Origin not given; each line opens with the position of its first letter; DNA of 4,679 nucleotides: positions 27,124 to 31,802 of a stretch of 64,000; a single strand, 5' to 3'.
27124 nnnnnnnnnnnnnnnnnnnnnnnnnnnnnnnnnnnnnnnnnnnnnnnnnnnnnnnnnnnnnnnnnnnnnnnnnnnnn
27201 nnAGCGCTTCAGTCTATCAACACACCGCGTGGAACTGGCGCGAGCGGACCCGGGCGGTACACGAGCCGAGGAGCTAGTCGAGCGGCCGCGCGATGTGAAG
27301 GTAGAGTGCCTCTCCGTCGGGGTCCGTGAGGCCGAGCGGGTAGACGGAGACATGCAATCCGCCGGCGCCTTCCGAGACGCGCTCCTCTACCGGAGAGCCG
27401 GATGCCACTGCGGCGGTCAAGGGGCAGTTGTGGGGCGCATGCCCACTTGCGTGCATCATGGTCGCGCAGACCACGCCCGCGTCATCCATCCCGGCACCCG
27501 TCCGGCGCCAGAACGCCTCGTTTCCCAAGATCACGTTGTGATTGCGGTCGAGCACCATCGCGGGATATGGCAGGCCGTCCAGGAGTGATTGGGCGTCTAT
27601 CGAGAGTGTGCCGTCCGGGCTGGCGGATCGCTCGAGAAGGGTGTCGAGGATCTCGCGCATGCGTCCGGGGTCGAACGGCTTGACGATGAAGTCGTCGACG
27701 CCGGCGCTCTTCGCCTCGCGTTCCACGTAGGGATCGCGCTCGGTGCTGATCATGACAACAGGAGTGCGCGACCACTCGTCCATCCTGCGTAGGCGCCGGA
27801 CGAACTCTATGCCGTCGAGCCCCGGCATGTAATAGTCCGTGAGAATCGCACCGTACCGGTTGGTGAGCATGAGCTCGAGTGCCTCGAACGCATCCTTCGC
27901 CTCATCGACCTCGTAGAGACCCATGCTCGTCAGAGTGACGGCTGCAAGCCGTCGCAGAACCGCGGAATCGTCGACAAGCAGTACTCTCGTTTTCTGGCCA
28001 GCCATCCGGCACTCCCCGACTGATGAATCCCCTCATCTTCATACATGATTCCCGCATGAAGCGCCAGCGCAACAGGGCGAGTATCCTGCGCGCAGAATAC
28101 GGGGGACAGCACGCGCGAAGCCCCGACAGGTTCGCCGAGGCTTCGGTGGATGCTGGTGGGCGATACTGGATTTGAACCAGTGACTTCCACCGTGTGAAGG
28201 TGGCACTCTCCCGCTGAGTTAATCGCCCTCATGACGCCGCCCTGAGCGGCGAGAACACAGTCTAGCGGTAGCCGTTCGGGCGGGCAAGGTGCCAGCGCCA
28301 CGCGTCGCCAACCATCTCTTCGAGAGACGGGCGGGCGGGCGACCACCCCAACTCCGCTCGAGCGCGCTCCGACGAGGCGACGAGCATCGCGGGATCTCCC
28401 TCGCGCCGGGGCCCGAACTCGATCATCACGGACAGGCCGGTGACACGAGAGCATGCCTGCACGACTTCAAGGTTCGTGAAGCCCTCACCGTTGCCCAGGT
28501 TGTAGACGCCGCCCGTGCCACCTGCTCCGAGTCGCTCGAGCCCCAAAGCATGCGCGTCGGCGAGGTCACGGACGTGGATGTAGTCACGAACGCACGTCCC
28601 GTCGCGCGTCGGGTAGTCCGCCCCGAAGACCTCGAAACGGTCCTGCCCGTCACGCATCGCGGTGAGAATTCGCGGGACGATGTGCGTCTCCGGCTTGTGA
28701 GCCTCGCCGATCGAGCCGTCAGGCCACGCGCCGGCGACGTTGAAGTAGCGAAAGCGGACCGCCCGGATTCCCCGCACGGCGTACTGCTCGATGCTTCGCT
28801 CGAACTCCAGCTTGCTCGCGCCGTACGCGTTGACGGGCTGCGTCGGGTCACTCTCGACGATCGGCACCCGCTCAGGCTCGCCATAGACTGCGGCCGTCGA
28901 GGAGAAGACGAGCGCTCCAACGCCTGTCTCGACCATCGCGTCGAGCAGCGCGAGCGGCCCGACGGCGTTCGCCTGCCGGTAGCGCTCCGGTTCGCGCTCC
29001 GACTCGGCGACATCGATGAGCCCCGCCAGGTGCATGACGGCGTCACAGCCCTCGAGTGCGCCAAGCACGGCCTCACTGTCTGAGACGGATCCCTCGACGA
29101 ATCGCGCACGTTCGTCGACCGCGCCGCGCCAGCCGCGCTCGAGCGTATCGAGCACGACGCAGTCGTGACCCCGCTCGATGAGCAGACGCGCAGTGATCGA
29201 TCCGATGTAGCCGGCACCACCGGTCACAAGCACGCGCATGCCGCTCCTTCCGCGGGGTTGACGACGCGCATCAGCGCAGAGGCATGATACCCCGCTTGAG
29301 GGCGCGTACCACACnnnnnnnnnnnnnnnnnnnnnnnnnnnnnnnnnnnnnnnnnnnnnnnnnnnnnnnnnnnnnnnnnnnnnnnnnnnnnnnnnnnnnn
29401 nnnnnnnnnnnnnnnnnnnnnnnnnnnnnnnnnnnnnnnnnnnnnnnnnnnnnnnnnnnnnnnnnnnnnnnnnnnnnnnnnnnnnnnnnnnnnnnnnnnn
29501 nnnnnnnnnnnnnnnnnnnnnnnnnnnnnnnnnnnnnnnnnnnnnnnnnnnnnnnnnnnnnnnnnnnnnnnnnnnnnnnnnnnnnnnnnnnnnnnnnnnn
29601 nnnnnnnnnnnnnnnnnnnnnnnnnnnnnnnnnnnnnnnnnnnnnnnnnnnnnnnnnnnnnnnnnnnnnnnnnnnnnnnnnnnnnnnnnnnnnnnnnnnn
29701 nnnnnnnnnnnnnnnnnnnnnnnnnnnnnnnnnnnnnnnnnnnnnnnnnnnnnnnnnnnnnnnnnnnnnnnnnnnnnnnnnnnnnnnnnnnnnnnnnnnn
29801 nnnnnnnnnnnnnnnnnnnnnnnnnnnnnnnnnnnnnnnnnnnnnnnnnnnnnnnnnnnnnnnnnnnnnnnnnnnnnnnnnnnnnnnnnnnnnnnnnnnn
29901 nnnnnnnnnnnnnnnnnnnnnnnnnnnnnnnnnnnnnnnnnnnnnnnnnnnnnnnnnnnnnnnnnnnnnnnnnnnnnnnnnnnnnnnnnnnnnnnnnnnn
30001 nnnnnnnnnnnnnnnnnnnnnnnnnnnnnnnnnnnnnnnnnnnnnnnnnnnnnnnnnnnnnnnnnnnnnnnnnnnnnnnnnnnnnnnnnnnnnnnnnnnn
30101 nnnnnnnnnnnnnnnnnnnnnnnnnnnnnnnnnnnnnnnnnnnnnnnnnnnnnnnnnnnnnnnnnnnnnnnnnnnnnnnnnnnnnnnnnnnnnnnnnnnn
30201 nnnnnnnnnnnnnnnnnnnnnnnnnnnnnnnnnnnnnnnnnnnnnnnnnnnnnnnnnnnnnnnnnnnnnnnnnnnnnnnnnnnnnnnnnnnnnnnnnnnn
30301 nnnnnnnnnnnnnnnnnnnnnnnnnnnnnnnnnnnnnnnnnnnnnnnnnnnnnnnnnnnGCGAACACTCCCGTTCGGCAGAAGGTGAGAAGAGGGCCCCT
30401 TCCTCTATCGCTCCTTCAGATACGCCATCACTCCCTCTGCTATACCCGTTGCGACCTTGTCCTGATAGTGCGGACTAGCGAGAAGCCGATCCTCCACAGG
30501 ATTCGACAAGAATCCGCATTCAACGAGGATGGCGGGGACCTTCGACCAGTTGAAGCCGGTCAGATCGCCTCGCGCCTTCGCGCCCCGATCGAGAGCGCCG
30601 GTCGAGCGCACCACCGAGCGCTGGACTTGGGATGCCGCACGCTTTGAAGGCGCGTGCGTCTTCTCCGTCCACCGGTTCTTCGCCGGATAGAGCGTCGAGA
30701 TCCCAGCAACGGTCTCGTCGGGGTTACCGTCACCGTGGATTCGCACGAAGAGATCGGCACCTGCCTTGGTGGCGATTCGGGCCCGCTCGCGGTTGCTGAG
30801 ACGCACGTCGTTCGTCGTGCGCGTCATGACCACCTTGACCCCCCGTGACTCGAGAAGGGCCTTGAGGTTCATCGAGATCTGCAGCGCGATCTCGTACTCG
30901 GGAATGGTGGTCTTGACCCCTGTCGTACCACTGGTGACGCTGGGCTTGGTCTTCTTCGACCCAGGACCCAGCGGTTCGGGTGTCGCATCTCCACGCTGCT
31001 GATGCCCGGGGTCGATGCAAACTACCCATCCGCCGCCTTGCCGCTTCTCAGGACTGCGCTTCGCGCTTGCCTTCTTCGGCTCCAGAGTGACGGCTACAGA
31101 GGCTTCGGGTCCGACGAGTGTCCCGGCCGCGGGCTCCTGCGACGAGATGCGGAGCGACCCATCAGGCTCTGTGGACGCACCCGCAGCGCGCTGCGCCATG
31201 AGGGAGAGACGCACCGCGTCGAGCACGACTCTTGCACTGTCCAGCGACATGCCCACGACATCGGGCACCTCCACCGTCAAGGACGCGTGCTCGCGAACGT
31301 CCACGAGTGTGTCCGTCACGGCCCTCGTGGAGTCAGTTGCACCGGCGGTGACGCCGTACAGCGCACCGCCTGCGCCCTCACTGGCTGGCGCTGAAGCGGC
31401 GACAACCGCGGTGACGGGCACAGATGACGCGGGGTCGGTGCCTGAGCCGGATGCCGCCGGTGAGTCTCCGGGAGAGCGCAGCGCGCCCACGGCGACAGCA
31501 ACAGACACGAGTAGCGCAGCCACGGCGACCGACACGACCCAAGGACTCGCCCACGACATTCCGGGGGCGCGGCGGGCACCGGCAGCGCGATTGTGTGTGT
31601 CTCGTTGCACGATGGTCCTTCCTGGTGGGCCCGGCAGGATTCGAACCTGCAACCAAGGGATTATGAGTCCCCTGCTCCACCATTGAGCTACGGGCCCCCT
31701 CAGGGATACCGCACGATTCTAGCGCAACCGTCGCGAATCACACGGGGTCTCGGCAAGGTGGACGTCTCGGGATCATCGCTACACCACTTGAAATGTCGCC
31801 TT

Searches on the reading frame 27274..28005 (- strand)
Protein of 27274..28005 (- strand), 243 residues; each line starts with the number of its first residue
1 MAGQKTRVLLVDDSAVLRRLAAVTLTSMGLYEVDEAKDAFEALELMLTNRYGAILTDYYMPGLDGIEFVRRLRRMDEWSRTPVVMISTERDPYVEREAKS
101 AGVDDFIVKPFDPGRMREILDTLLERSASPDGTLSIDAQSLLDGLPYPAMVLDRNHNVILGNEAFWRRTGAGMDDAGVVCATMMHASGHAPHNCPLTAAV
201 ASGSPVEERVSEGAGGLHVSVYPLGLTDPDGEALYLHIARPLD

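Call 8: search_protein_families(library=pfam, proteins=[window:27274-28005:-])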
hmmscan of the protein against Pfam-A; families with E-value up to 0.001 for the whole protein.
window:27274-28005:- (243 aa): 2 families
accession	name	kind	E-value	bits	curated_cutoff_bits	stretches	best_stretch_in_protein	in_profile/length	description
PF00072.30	Response_reg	-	5.1e-26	91.5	30.2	1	8-120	1-110/111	Response regulator receiver domain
PF17765.7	MLTR_LBD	-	0.00051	20.6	26.3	0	138-184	5-54/168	MmyB-like transcription regulator ligand binding domain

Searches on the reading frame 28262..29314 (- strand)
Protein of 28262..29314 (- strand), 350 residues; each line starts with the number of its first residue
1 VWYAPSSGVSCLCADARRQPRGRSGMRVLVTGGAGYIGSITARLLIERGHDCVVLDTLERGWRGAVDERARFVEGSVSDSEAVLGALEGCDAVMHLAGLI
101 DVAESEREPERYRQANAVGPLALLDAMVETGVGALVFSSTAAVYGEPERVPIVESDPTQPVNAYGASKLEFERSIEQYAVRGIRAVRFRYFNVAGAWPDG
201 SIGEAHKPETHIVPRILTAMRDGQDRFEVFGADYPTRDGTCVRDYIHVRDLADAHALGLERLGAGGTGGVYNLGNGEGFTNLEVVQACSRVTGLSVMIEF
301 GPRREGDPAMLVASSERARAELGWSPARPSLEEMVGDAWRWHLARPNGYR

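Call 8: search_protein_families(library=pfam, proteins=[window:28262-29314:-])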
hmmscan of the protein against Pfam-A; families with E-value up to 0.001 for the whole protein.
window:28262-29314:- (350 aa): 8 families
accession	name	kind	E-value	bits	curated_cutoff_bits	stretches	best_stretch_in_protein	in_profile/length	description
PF01370.27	Epimerase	-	4.5e-54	183.9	20.9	1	28-274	1-240/240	NAD dependent epimerase/dehydratase family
PF16363.11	GDP_Man_Dehyd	-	2.4e-42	146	27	1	29-335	1-329/332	GDP-mannose 4,6 dehydratase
PF04321.23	RmlD_sub_bind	-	1.9e-17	63.7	27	1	26-179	1-140/287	RmlD substrate binding domain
PF01073.25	3Beta_HSD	-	5.8e-16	58.8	22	1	29-175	1-157/280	3-beta hydroxysteroid dehydrogenase/isomerase family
PF02719.21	Polysacc_synt_2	-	4.1e-09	36.5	20.2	1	28-196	1-174/293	Polysaccharide biosynthesis protein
PF13460.12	NAD_binding_10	-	4.5e-09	36.9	27.2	1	32-175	1-131/184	NAD(P)H-binding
PF05368.20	NmrA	-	3.2e-06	27.4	27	1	27-142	4-109/298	NmrA-like family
PF07993.18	NAD_binding_4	-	6.5e-05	22.6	20.1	1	87-202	86-216/258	Male sterility protein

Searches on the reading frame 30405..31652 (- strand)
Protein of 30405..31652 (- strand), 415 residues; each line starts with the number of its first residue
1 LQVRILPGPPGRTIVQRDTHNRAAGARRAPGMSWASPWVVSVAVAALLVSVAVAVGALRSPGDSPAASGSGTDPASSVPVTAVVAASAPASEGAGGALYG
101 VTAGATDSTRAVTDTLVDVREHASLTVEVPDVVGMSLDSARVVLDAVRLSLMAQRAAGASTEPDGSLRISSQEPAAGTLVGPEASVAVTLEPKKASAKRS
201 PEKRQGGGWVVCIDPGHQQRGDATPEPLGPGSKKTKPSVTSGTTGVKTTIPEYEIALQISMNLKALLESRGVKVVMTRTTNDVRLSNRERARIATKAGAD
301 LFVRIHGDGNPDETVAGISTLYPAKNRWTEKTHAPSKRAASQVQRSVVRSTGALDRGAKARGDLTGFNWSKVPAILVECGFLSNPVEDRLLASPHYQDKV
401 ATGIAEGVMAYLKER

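Call 38: search_protein_families(library=pfam, max_evalue=0.00001, proteins=[window:30405-31652:-])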
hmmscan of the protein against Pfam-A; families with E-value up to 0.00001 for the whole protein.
window:30405-31652:- (415 aa): 2 families
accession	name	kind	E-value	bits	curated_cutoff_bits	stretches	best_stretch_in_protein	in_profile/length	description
PF01520.23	Amidase_3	-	1.1e-43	149.7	27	1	211-408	1-172/174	N-acetylmuramoyl-L-alanine amidase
PF03793.24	PASTA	-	1.1e-08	35.3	23.2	1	127-190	1-62/64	PASTA domain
